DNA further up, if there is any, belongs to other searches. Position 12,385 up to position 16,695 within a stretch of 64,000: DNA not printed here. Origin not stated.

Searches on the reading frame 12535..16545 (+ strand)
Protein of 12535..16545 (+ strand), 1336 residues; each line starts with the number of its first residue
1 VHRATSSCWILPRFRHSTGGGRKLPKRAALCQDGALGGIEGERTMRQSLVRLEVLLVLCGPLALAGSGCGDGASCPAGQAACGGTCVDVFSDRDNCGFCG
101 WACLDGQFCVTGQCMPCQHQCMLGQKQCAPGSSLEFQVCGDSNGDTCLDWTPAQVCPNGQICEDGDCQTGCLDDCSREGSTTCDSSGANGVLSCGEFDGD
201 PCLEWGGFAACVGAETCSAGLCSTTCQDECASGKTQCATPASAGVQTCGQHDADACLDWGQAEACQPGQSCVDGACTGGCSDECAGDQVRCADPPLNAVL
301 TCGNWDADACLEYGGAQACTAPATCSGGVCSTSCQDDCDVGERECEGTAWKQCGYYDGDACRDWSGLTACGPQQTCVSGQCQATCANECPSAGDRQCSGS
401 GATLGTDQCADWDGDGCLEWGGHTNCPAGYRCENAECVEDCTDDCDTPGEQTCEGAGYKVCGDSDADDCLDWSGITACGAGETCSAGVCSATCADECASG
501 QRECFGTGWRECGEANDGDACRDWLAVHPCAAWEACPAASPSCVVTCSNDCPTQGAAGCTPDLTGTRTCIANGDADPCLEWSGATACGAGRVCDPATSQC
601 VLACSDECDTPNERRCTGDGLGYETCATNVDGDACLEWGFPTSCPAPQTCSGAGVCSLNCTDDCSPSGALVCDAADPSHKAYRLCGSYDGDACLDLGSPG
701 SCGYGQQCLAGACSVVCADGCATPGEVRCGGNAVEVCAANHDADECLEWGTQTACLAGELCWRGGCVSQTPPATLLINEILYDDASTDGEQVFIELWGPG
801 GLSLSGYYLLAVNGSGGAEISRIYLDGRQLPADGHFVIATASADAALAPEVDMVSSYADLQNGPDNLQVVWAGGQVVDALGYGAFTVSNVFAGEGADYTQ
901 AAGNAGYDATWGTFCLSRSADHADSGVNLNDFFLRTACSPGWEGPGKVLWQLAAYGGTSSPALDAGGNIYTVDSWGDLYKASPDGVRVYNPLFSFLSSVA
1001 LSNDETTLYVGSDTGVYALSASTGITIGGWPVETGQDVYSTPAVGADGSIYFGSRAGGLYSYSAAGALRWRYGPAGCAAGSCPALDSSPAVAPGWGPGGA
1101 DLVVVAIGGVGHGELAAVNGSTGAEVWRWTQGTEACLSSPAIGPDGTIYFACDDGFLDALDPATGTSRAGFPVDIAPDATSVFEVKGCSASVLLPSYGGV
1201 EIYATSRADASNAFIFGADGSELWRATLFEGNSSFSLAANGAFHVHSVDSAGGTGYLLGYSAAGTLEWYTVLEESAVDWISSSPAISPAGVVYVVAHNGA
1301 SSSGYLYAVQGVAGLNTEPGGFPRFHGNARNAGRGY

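Call 58: search_protein_families(library=pfam, proteins=[window:12535-16545:+], max_evalue=0.0001)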
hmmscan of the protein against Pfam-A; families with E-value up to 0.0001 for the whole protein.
window:12535-16545:+ (1336 aa): 1 family
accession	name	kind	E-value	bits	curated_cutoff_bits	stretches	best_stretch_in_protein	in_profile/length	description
PF13360.13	PQQ_2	-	2.4e-14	54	27.6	1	1030-1181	17-153/233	Outer membrane protein assembly factor BamB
